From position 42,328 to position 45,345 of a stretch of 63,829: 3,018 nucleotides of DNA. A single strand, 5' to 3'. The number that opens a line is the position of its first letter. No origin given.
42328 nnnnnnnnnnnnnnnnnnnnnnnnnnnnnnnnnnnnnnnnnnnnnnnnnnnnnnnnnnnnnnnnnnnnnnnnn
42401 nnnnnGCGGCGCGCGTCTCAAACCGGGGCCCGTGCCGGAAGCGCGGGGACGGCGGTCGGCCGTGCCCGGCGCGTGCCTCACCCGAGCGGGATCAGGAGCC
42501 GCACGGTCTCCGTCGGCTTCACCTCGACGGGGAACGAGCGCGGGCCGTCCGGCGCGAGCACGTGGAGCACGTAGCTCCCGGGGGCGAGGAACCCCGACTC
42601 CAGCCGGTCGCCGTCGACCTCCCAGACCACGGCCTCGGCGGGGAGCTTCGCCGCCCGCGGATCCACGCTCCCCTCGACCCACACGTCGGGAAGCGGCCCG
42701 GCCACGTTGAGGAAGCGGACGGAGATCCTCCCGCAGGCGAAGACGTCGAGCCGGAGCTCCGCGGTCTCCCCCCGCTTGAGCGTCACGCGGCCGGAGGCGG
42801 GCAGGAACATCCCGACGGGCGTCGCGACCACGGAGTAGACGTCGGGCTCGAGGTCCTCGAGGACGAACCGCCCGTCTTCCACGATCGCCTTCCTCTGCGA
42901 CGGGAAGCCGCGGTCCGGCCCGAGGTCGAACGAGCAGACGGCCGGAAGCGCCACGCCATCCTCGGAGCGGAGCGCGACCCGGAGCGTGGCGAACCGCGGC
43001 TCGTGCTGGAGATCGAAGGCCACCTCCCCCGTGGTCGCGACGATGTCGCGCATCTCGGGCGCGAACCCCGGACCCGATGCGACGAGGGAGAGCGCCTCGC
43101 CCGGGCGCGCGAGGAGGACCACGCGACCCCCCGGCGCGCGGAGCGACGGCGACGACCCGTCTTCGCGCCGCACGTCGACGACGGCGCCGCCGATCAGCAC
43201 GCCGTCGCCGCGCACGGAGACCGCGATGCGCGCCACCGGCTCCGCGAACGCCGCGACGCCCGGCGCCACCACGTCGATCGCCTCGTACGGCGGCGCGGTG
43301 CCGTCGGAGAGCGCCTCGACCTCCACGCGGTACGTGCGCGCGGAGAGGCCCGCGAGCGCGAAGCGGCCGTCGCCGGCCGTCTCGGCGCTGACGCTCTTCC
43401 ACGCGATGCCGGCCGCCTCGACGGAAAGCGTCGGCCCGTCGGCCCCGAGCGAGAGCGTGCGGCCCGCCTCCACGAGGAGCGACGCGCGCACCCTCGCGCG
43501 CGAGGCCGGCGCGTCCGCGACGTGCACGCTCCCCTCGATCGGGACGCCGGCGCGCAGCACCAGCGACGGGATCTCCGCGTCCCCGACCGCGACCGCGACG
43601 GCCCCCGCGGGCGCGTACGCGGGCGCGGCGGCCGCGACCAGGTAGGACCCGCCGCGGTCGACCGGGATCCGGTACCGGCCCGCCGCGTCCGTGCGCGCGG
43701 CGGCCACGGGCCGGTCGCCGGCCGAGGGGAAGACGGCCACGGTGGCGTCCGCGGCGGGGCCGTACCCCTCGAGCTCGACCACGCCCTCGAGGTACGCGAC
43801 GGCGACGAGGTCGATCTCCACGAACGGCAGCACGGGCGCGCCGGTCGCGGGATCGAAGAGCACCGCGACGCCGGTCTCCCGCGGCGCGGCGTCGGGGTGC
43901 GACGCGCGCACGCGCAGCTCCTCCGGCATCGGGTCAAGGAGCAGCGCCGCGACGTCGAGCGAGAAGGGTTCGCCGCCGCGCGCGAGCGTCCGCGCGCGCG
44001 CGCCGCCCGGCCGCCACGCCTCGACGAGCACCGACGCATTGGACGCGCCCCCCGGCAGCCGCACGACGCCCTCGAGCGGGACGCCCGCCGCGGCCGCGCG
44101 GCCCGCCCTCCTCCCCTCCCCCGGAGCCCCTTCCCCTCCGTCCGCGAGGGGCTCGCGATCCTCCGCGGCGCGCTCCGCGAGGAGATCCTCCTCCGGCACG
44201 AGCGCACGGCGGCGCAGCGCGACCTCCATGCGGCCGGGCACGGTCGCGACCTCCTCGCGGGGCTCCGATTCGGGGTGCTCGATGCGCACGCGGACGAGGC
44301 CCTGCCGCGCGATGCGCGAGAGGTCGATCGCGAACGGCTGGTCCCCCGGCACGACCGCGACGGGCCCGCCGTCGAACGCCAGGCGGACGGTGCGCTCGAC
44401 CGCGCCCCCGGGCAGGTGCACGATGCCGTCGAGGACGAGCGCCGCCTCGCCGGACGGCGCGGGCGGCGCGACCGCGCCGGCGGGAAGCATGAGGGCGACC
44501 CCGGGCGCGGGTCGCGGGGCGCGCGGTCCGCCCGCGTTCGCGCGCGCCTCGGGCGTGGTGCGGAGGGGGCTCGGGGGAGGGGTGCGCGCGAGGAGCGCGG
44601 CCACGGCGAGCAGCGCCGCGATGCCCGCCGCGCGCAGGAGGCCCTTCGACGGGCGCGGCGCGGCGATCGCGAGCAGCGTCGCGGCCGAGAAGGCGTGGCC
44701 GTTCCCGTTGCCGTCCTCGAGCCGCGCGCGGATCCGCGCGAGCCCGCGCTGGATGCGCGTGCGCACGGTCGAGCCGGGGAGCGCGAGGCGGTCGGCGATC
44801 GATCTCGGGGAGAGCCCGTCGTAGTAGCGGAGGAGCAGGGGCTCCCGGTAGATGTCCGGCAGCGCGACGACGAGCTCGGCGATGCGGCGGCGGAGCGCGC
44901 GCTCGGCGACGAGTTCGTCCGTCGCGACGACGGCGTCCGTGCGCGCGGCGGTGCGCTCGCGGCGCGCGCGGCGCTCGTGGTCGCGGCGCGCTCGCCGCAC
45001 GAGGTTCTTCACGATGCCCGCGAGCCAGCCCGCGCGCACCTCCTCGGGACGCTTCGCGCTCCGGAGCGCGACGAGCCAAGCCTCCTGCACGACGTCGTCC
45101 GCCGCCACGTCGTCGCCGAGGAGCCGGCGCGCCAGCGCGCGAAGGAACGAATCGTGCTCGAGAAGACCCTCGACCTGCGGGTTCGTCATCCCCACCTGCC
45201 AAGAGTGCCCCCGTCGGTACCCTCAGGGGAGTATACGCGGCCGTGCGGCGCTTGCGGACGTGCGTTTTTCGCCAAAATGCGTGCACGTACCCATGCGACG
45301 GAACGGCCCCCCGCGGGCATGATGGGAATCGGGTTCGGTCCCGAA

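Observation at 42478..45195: ECF sigma factor fused in one polypeptide to a transmembrane helix and a roughly 700-aa CarboxypepD_reg-like array (locus 1)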

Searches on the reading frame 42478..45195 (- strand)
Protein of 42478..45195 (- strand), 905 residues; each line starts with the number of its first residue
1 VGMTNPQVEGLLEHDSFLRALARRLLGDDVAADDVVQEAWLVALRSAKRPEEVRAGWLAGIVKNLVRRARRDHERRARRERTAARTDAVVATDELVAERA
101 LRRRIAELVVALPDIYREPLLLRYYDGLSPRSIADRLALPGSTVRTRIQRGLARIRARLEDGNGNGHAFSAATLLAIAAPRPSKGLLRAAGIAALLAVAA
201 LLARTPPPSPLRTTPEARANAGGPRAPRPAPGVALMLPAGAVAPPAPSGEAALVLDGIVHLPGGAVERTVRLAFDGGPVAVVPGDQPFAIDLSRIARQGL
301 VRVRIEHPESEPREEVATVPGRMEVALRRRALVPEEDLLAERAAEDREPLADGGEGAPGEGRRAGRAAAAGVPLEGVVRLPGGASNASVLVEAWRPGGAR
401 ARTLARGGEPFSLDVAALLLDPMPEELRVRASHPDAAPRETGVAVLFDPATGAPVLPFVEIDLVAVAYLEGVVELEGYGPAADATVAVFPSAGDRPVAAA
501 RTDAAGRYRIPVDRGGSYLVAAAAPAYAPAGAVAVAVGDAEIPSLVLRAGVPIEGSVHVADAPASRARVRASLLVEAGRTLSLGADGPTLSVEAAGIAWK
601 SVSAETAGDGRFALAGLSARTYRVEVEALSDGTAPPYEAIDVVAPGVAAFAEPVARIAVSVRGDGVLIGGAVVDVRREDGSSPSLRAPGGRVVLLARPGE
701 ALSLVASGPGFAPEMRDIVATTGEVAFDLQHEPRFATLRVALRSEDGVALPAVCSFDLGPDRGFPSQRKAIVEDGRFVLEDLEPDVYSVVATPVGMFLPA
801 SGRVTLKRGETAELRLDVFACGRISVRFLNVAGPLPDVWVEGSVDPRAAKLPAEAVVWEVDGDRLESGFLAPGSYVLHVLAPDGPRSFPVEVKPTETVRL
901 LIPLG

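Call 5: search_protein_families(library=pfam, proteins=[window:42478-45195:-], max_evalue=0.1)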
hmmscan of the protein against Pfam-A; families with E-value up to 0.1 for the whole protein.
window:42478-45195:- (905 aa): 8 families
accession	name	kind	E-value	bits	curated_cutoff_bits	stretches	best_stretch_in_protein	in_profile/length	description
PF13620.12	CarboxypepD_reg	-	5.4e-18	65.6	32.3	3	471-541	4-75/82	Carboxypeptidase regulatory-like domain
PF08281.18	Sigma70_r4_2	-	1.2e-11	44.6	25.7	1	103-155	2-54/54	Sigma-70, region 4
PF04542.20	Sigma70_r2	-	1e-10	41.7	24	1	14-76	5-71/71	Sigma-70 region 2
PF04545.22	Sigma70_r4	-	9.8e-08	31.8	24.1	1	111-156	4-49/50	Sigma-70, region 4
PF10670.15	DUF4198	-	0.008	16.8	34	1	471-522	151-205/209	Domain of unknown function (DUF4198)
PF13412.12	HTH_24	-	0.045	13.8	21.9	1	126-150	16-40/48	Winged helix-turn-helix DNA-binding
PF09430.16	EMC7_beta-sandw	-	0.059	14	26.6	0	602-629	21-48/122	ER membrane protein complex subunit 7, beta-sandwich domain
PF11974.14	bMG3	-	0.074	13.5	34.9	0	472-518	19-70/103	Bacterial alpha-2-macroglobulin MG3 domain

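Call 6: search_protein_families(library=ncbifam, proteins=[window:42478-45195:-], max_evalue=0.1)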
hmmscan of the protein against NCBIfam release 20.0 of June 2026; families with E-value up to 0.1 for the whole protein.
window:42478-45195:- (905 aa): 69 families (the best 25 are shown)
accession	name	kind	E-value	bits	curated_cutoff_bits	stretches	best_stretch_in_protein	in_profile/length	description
TIGR02937.1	sigma70-ECF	superfamily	5.5e-18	65.1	42.9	1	13-159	9-165/165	sigma-70 family RNA polymerase sigma factor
TIGR02983.1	SigE-fam_strep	subfamily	4e-16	59.3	141.55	1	14-161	15-160/162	SigE family RNA polymerase sigma factor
TIGR02959.1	SigZ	equivalog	4.1e-14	52.8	168.65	1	13-161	3-150/170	RNA polymerase sigma factor SigZ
NF007227.0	PRK09645.1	subfamily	5.5e-14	52.4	202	1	13-161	21-172/177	sigma-70 family RNA polymerase sigma factor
NF007228.0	PRK09646.1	subfamily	5.7e-14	52.2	226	1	21-159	46-190/194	ECF RNA polymerase sigma factor SigK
NF007223.0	PRK09641.1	equivalog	1.3e-13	51.3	209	1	20-161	33-186/187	RNA polymerase sigma factor SigW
NF009166.1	PRK12513.1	equivalog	2.6e-13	50.1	206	1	23-161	40-188/193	RNA polymerase sigma factor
NF008888.0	PRK11922.1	equivalog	4.8e-13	49.3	204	1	20-161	45-198/231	RNA polymerase sigma factor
NF004113.0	PRK05602.1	equivalog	6.2e-13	48.8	208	1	18-163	58-205/211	RNA polymerase sigma factor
NF009170.0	PRK12517.1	subfamily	1.5e-12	47.4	197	1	22-162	40-179/188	RNA polymerase sigma factor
TIGR02985.1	Sig70_bacteroi1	subfamily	1.7e-12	47.8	126.4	1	18-159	14-162/162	RNA polymerase sigma-70 factor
TIGR02948.1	SigW_bacill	equivalog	2e-12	47.5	243.1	1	20-161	33-186/187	RNA polymerase sigma factor SigW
NF009195.0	PRK12543.1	subfamily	3.1e-12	46.4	197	1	26-159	41-178/192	RNA polymerase sigma factor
NF007222.0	PRK09640.1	equivalog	4.8e-12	45.8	194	1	17-161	38-184/188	RNA polymerase sigma factor SigX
NF007215.0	PRK09637.1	equivalog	9.1e-12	45.3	212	1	14-161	10-156/181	RNA polymerase sigma factor SigZ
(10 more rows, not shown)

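Call 11: find_homologous_proteins(query=window:42478-45195:-)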
Query window:42478-45195:- (905 aa): 62 proteins with E <= 0.001 among 8000 candidates.
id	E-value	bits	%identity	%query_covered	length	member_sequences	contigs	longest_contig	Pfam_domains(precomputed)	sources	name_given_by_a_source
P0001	0.0e+0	1900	100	100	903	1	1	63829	PF04545.23,PF04542.21,PF13620.13,PF08281.19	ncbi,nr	ncbi:MAG TPA: RNA polymerase sigma factor [Planctomycetota bacterium]|nr:RNA polymerase sigma factor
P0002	0.0e+0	1307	73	100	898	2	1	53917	PF04545.23,PF04542.21,PF13620.13,PF08281.19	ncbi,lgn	-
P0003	0.0e+0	1092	64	100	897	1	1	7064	PF04545.23,PF04542.21,PF13620.13,PF08281.19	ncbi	-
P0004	0.0e+0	1092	63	100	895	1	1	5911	PF04545.23,PF04542.21,PF13620.13,PF08281.19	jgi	jgi:RNA polymerase sigma-70 factor (ECF subfamily)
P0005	0.0e+0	1091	62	100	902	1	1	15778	PF04545.23,PF04542.21,PF13620.13,PF08281.19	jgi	-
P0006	0.0e+0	1043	63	100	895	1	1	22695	PF04545.23,PF04542.21,PF13620.13,PF08281.19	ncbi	-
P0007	0.0e+0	1035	62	100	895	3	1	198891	PF04545.23,PF04542.21,PF13620.13,PF08281.19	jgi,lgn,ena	-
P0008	1.3e-222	760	52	99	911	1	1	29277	PF13715.13,PF04545.23,PF04542.21,PF13620.13,PF08281.19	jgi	jgi:RNA polymerase sigma-70 factor (ECF subfamily)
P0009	1.0e-217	744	61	74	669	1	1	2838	PF04545.23,PF04542.21,PF13620.13,PF08281.19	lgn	-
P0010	3.6e-120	421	39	100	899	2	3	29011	PF04545.23,PF04542.21,PF13620.13,PF08281.19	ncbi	ncbi:MAG: sigma-70 family RNA polymerase sigma factor [Planctomycetota bacterium]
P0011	2.9e-117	411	38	100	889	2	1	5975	PF04545.23,PF04542.21,PF13620.13,PF08281.19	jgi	-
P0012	5.8e-117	410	67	18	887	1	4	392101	PF04545.23,PF04542.21,PF13620.13,PF08281.19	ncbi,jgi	ncbi:MAG: RNA polymerase sigma factor [Planctomycetota bacterium]|jgi:RNA polymerase sigma-70 factor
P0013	1.2e-115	406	38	100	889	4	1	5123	PF04545.23,PF04542.21,PF13620.13,PF08281.19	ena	-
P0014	9.1e-115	403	38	99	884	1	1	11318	PF04545.23,PF04542.21,PF13620.13,PF08281.19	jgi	jgi:RNA polymerase sigma-70 factor (ECF subfamily)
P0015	2.2e-110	389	61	20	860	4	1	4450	PF04545.23,PF04542.21,PF13620.13,PF08281.19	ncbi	ncbi:MAG: RNA polymerase sigma factor, partial [Planctomycetota bacterium]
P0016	2.9e-107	378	37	100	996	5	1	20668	PF04545.23,PF04542.21,PF13620.13,PF08281.19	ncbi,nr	ncbi:MAG: sigma-70 family RNA polymerase sigma factor [Planctomycetota bacterium]|nr:sigma-70 family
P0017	5.5e-99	351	35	99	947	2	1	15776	PF07210.19,PF04545.23,PF04542.21,PF13620.13,PF08281.19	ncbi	-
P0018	2.4e-72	263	40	61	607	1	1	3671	PF04545.23,PF04542.21,PF13620.13,PF08281.19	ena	-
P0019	7.7e-66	241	32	99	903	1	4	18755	PF10670.16,PF04545.23,PF04542.21,PF13620.13,PF08281.19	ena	-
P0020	7.4e-60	221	34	80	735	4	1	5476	PF04545.23,PF04542.21,PF13620.13,PF08281.19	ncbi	ncbi:MAG: RNA polymerase sigma factor, partial [Planctomycetota bacterium]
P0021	8.9e-32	129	50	21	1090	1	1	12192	PF13384.13,PF17802.8,PF04542.21,PF00775.28,PF13620.13,PF08281.19,PF17210.10,PF13715.13,PF02369.23,PF20598.5,PF15976.12,PF04545.23,PF09430.17,PF22904.4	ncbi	-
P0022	4.7e-29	120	47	18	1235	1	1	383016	PF10670.16,PF13715.13,PF02369.23,PF14686.13,PF04545.23,PF04542.21,PF13620.13,PF08281.19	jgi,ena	jgi:RNA polymerase sigma-70 factor (ECF subfamily)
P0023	5.1e-27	113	44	18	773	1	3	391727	PF17802.8,PF04542.21,PF00775.28,PF13620.13,PF08281.19,PF17210.10,PF10670.16,PF13715.13,PF14686.13,PF04545.23,PF09430.17,PF22904.4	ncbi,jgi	ncbi:MAG: sigma-70 family RNA polymerase sigma factor [Planctomycetota bacterium]|jgi:RNA polymerase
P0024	7.6e-26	109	43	18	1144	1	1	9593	PF10670.16,PF13715.13,PF04545.23,PF04542.21,PF13620.13,PF08281.19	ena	-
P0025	4.8e-25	106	47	17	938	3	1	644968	PF04545.23,PF04542.21,PF13620.13,PF08281.19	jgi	jgi:RNA polymerase sigma-70 factor (ECF subfamily)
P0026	2.8e-24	104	50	2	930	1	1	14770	PF02369.23,PF11974.15,PF04545.23,PF04542.21,PF13620.13,PF08281.19,PF17210.10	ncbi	-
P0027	1.1e-22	99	43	18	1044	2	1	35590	PF10670.16,PF13715.13,PF02369.23,PF20598.5,PF04545.23,PF04542.21,PF13620.13,PF08281.19,PF22904.4,PF17210.10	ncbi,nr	ncbi:MAG: sigma-70 family RNA polymerase sigma factor [Planctomycetes bacterium]|nr:sigma-70 family 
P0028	3.8e-22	97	47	17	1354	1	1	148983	PF17789.8,PF16371.13,PF17802.8,PF04542.21,PF00775.28,PF13620.13,PF08281.19,PF17210.10,PF10670.16,PF13715.13,PF22902.3,PF01060.30,PF02369.23,PF11974.15,PF20598.5,PF15976.12,PF04545.23,PF09430.17,PF22904.4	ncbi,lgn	-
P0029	4.0e-22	97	39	18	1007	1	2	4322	PF13715.13,PF02369.23,PF04545.23,PF04542.21,PF00775.28,PF13620.13,PF08281.19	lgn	-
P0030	4.3e-22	97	42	18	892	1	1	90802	PF13715.13,PF15976.12,PF04545.23,PF04542.21,PF00775.28,PF13620.13,PF08281.19,PF22904.4,PF17210.10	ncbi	ncbi:MAG: sigma-70 family RNA polymerase sigma factor [Planctomycetota bacterium]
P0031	5.5e-22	96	40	21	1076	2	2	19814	PF04545.23,PF13620.13,PF08281.19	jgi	-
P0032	1.3e-21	95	44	19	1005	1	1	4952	PF10670.16,PF13715.13,PF17802.8,PF04545.23,PF04542.21,PF13620.13,PF08281.19,PF22904.4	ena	-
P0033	2.2e-21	94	43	21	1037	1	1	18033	PF23193.2,PF04542.21,PF00775.28,PF13620.13,PF08281.19,PF17210.10,PF13715.13,PF25020.2,PF22902.3,PF02369.23,PF20598.5,PF15976.12,PF04545.23,PF09430.17,PF22904.4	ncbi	ncbi:MAG: sigma-70 family RNA polymerase sigma factor [Kofleriaceae bacterium]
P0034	5.2e-21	93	42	17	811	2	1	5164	PF04545.23,PF04542.21,PF13620.13,PF08281.19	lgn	-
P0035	1.6e-20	91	30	16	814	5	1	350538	PF13715.13,PF02369.23,PF04545.23,PF04542.21,PF13620.13,PF08281.19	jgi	jgi:RNA polymerase sigma-70 factor (ECF subfamily)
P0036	2.0e-20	91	45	16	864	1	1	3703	PF21226.5,PF10670.16,PF13715.13,PF04545.23,PF04542.21,PF13620.13,PF08281.19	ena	-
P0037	2.8e-20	91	41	17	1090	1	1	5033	PF17789.8,PF04542.21,PF13620.13,PF08281.19,PF24107.2,PF10670.16,PF13715.13,PF02369.23,PF11974.15,PF20598.5,PF15976.12,PF04545.23,PF13115.12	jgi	jgi:RNA polymerase sigma factor (sigma-70 family)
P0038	3.6e-20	90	42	15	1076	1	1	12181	PF04545.23,PF04542.21,PF13620.13,PF08281.19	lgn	-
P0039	4.1e-20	90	43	21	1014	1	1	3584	PF13715.13,PF17789.8,PF02369.23,PF16371.13,PF15976.12,PF04545.23,PF04542.21,PF00775.28,PF13620.13,PF08281.19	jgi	-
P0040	6.7e-20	89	42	19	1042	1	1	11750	PF04545.23,PF04542.21,PF13620.13,PF08281.19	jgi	jgi:RNA polymerase sigma-70 factor (ECF subfamily)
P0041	1.2e-19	88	45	17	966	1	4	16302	PF04545.23,PF13620.13,PF08281.19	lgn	-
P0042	2.8e-19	87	43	16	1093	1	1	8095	PF04542.21,PF13620.13,PF08281.19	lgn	-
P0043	3.4e-19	87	40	15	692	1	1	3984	PF02369.23,PF04545.23,PF04542.21,PF13620.13,PF08281.19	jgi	jgi:RNA polymerase sigma factor (sigma-70 family)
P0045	7.9e-19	86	39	20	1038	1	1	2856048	PF10670.16,PF04542.21,PF13620.13,PF08281.19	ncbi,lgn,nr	ncbi:MAG: sigma-70 family RNA polymerase sigma factor [Planctomycetes bacterium]|nr:sigma-70 family 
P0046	3.2e-18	84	37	22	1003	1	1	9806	PF13715.13,PF02369.23,PF22599.3,PF04545.23,PF04542.21,PF13620.13,PF08281.19,PF17210.10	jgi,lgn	-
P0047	5.3e-18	83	43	17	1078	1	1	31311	PF25020.2,PF13384.13,PF04545.23,PF04542.21,PF13620.13,PF08281.19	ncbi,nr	ncbi:MAG: RNA polymerase sigma factor [Planctomycetes bacterium]|nr:RNA polymerase sigma factor [Pla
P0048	1.0e-17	82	42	18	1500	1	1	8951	PF07210.19,PF17802.8,PF04542.21,PF00775.28,PF13620.13,PF08281.19,PF17210.10,PF10670.16,PF13715.13,PF25020.2,PF02369.23,PF11974.15,PF14686.13,PF20598.5,PF15976.12,PF04545.23,PF09430.17,PF22904.4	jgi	-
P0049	1.6e-17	81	37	26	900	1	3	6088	PF13715.13,PF15976.12,PF04545.23,PF04542.21,PF00775.28,PF13620.13,PF08281.19,PF09430.17,PF22904.4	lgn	-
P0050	2.7e-17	81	40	17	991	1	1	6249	PF13715.13,PF02369.23,PF04545.23,PF04542.21,PF00775.28,PF13620.13,PF08281.19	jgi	jgi:RNA polymerase sigma-70 factor (ECF subfamily)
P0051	4.5e-16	77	-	-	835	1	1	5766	PF04545.23,PF13620.13,PF08281.19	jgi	jgi:RNA polymerase sigma factor (sigma-70 family)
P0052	2.6e-15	74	40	20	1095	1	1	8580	PF13715.13,PF02369.23,PF04542.21,PF13620.13,PF08281.19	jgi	jgi:RNA polymerase sigma factor (sigma-70 family)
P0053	2.9e-15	74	40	18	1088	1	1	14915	PF17802.8,PF23193.2,PF04542.21,PF00775.28,PF13620.13,PF08281.19,PF17210.10,PF10670.16,PF13715.13,PF02369.23,PF20598.5,PF15976.12,PF04545.23,PF09430.17,PF22904.4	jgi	jgi:RNA polymerase sigma factor (sigma-70 family)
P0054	5.5e-14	70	40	19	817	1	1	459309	PF04542.21,PF13620.13,PF08281.19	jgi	jgi:RNA polymerase sigma factor (sigma-70 family)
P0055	2.4e-12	64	37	17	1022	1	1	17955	PF10670.16,PF13715.13,PF13384.13,PF02369.23,PF20598.5,PF04545.23,PF04542.21,PF00775.28,PF13620.13,PF08281.19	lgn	-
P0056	6.4e-12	63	38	20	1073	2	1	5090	PF13715.13,PF25020.2,PF15976.12,PF13620.13,PF08281.19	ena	-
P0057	1.6e-10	58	43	17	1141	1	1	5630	PF13715.13,PF25020.2,PF02369.23,PF20598.5,PF15976.12,PF04545.23,PF00775.28,PF13620.13,PF08281.19,PF22904.4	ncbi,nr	ncbi:MAG: sigma-70 family RNA polymerase sigma factor [Planctomycetes bacterium]|nr:sigma-70 family 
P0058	2.3e-10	58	39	19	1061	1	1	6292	PF13715.13,PF25020.2,PF02369.23,PF15976.12,PF13620.13,PF08281.19,PF09430.17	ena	-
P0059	2.9e-9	54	38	18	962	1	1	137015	PF13715.13,PF02369.23,PF04545.23,PF04542.21,PF13620.13,PF08281.19,PF24107.2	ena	-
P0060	5.2e-8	50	37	16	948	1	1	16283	PF10670.16,PF02369.23,PF20598.5,PF04545.23,PF04542.21,PF00775.28,PF13620.13,PF08281.19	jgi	jgi:RNA polymerase sigma factor (sigma-70 family)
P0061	4.1e-6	44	29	16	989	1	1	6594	PF10670.16,PF13715.13,PF04542.21,PF13620.13,PF08281.19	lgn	-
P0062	4.6e-6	43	31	17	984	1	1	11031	PF04545.23,PF13620.13,PF08281.19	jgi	jgi:RNA polymerase sigma-70 factor (ECF subfamily)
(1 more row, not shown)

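Call 29: find_encoding_contigs(protein=P0002, flank=8000, max_places=2)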
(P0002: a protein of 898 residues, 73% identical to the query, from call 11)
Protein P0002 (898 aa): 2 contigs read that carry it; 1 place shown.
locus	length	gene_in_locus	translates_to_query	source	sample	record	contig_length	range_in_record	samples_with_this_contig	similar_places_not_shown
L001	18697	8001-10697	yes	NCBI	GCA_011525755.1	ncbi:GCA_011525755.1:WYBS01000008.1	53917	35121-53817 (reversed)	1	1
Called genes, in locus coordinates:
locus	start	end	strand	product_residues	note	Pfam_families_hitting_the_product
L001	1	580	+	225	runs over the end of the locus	?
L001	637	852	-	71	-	-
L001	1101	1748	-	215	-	PF13847:Methyltransf_31 (weak), PF08241:Methyltransf_11, PF08242:Methyltransf_12, PF13649:Methyltransf_25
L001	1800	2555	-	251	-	-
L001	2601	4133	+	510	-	PF01435:Peptidase_M48, PF07719:TPR_2 (faint)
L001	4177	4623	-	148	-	PF00011:HSP20, PF17886:ArsA_HSP20 (weak)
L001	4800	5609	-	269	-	-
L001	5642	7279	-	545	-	PF01833:TIG (weak), PF14734:DUF4469 (faint)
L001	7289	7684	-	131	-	-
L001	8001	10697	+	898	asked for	PF04542:Sigma70_r2, PF04545:Sigma70_r4, PF08281:Sigma70_r4_2, PF13620:CarboxypepD_reg (weak)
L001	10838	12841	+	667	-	PF00694:Aconitase_C, PF00330:Aconitase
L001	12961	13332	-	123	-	-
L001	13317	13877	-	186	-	PF01923:Cob_adeno_trans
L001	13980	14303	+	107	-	-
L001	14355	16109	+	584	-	PF00069:Pkinase, PF03109:ABC1 (faint), PF07714:PK_Tyr_Ser-Thr, PF01636:APH (weak)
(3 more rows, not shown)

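Call 30: find_encoding_contigs(protein=P0007, flank=8000, max_places=2)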
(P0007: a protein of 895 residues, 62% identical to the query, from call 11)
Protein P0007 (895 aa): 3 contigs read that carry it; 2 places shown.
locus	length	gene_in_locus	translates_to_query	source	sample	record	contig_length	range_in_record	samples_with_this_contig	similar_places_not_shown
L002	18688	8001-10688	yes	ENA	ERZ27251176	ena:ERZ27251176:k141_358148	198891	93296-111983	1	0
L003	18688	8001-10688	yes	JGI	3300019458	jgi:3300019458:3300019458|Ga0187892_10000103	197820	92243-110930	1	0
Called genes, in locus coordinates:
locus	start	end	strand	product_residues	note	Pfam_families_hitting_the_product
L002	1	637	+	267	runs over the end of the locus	-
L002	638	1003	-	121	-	-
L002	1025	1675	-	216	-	PF13489:Methyltransf_23 (weak), PF13847:Methyltransf_31 (weak), PF08241:Methyltransf_11, PF08242:Methyltransf_12, PF13649:Methyltransf_25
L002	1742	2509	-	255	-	-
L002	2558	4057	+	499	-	PF01435:Peptidase_M48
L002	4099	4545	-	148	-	PF00011:HSP20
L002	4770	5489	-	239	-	-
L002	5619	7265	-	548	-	PF01833:TIG (weak)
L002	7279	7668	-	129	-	-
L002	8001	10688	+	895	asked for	PF04542:Sigma70_r2, PF04545:Sigma70_r4 (weak), PF08281:Sigma70_r4_2, PF13620:CarboxypepD_reg (faint)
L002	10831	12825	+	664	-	PF00694:Aconitase_C, PF00330:Aconitase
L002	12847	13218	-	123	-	-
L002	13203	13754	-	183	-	PF01923:Cob_adeno_trans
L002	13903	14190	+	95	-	-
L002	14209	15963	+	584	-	PF00069:Pkinase, PF03109:ABC1 (faint), PF07714:PK_Tyr_Ser-Thr, PF01163:RIO1 (faint), PF01636:APH (weak)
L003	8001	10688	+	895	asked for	PF04542:Sigma70_r2, PF04545:Sigma70_r4 (weak), PF08281:Sigma70_r4_2, PF13620:CarboxypepD_reg (faint)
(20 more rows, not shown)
